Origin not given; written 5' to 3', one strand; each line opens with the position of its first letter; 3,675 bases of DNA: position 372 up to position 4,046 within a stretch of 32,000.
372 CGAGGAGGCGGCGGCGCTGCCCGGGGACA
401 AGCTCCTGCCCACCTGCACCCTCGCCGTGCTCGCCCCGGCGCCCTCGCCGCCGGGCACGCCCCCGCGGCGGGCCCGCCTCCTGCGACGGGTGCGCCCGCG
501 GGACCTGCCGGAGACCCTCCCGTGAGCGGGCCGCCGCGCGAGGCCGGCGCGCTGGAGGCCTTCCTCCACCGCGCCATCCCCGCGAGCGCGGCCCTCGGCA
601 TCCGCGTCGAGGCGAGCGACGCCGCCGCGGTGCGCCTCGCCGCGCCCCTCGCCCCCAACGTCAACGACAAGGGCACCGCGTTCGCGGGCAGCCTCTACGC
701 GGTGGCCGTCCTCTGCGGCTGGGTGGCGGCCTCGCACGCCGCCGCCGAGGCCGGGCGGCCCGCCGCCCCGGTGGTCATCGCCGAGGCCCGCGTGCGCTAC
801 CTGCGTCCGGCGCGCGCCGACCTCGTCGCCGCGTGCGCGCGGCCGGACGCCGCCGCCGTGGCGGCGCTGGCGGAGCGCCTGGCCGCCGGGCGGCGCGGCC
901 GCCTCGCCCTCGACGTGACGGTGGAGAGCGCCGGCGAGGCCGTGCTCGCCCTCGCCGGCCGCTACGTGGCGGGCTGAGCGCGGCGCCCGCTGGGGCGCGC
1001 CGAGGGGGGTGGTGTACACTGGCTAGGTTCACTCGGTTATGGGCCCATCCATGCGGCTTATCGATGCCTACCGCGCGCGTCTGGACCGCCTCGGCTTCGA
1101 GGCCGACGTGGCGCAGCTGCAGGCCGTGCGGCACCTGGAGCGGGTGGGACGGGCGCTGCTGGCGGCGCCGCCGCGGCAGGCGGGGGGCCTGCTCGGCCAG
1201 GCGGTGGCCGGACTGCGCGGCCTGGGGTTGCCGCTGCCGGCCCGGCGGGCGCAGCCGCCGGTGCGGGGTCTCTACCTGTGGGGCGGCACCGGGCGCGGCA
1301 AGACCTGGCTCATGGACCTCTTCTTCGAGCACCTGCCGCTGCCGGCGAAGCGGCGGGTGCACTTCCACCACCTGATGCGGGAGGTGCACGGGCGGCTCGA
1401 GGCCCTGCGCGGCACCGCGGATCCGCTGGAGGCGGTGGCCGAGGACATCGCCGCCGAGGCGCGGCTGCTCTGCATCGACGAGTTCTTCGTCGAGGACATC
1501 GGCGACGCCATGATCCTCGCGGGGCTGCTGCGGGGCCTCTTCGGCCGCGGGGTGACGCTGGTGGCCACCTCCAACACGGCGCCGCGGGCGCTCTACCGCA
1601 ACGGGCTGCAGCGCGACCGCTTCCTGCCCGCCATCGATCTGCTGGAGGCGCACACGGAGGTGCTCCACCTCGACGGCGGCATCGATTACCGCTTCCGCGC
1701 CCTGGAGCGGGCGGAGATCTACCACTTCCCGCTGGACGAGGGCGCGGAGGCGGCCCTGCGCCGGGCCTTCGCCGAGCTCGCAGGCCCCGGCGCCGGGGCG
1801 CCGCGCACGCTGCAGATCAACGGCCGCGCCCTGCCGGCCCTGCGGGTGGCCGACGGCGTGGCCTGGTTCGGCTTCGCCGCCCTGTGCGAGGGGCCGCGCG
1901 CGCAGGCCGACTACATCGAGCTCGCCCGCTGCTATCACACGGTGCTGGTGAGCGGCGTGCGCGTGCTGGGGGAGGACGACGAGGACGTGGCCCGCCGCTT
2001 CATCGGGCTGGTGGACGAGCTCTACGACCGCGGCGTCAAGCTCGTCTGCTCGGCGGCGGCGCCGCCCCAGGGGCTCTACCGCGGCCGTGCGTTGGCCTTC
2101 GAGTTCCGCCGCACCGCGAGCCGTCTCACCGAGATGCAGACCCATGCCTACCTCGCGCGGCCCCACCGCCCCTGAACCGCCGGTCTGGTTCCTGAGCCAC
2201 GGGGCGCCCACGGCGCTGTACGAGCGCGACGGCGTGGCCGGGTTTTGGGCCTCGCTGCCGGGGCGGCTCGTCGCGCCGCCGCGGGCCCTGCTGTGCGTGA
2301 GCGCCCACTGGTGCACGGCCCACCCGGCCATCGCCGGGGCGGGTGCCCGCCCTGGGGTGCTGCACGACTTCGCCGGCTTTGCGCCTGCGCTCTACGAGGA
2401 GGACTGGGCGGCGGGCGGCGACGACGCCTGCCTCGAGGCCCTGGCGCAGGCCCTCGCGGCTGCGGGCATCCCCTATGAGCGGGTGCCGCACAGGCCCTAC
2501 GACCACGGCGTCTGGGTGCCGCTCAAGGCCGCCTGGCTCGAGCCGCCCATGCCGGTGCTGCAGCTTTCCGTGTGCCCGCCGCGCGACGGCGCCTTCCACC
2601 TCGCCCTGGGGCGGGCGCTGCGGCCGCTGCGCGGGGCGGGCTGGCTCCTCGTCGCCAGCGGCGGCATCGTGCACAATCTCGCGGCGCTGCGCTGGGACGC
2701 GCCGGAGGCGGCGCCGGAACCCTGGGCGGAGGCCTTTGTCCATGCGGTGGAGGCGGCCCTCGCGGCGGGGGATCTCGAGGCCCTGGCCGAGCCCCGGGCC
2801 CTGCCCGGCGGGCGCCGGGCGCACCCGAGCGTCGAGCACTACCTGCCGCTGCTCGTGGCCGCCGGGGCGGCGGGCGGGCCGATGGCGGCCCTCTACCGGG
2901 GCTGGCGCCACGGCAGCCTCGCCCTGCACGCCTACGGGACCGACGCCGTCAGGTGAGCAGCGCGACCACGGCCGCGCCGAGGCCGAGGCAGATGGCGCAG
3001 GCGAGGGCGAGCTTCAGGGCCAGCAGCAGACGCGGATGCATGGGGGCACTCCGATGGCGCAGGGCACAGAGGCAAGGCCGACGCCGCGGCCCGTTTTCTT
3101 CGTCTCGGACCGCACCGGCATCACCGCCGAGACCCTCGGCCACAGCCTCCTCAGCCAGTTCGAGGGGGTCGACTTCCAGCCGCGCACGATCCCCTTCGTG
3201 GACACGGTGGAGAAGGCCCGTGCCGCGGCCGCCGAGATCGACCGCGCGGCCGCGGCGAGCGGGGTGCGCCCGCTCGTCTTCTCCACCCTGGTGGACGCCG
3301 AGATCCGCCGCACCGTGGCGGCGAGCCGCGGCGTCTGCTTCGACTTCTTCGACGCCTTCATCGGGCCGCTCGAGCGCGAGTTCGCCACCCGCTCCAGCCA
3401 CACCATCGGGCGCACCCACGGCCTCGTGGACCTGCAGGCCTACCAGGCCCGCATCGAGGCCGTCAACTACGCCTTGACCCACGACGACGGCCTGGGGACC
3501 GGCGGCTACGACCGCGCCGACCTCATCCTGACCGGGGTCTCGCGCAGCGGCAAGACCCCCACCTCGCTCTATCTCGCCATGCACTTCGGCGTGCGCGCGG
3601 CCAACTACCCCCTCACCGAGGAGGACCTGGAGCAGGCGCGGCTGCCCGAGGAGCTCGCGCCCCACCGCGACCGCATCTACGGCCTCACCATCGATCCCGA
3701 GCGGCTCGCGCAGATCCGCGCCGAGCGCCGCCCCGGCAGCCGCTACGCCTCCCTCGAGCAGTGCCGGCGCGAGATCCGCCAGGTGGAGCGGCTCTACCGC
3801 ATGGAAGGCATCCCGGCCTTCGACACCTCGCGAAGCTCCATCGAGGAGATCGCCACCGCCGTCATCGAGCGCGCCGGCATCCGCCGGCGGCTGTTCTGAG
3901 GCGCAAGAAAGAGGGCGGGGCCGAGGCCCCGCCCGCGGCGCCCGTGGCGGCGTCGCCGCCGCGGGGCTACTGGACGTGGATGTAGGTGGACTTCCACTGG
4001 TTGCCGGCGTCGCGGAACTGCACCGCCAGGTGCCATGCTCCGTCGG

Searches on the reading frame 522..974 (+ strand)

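Call 81: search_protein_families(library=pfam, proteins=[window:522-974:+], max_evalue=0.0001)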
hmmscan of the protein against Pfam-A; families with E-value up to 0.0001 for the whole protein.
window:522-974:+ (151 aa): 1 family
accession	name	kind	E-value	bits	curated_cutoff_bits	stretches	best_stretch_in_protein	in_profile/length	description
PF09500.16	YiiD_C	-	6.7e-33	114.1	27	1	10-150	3-142/144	Putative thioesterase (yiiD_Cterm)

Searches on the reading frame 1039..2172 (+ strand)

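Call 80: search_protein_families(library=pfam, proteins=[window:1039-2172:+], max_evalue=0.0001)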
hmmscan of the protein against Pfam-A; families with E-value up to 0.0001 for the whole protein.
window:1039-2172:+ (378 aa): 1 family
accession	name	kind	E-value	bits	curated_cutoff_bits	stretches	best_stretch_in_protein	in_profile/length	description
PF03969.22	AFG1_ATPase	-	2.7e-133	444.8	27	1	9-374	5-360/361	AFG1-like ATPase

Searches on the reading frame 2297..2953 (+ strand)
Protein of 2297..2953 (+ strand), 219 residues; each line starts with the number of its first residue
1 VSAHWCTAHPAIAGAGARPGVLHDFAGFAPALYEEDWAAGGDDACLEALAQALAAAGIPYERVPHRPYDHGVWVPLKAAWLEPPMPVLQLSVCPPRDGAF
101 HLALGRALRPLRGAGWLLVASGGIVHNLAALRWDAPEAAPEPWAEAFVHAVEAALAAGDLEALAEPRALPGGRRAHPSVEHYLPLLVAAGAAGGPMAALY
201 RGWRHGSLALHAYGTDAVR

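Call 80: search_protein_families(library=pfam, proteins=[window:2297-2953:+], max_evalue=0.0001)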
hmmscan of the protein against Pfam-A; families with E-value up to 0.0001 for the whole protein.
window:2297-2953:+ (219 aa): 1 family
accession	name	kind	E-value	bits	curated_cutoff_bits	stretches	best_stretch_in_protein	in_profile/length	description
PF02900.23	LigB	-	1.4e-19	70.7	26.3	1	2-194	50-246/269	Catalytic LigB subunit of aromatic ring-opening dioxygenase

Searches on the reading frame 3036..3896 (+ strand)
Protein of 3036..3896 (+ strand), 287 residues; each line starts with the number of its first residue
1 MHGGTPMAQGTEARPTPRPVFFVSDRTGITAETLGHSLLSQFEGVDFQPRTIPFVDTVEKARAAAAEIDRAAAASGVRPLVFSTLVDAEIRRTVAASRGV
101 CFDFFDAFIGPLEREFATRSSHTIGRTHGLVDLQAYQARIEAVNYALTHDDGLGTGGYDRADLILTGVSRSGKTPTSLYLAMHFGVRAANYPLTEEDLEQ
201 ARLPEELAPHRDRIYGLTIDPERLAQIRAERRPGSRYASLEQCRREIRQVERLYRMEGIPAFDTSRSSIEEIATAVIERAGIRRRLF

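Call 80: search_protein_families(library=pfam, proteins=[window:3036-3896:+], max_evalue=0.0001)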
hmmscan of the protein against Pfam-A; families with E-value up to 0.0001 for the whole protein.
window:3036-3896:+ (287 aa): 1 family
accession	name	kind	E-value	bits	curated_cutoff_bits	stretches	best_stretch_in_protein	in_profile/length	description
PF03618.20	Kinase-PPPase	-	5.8e-80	269.1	23.5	1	20-277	1-256/256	Kinase/pyrophosphorylase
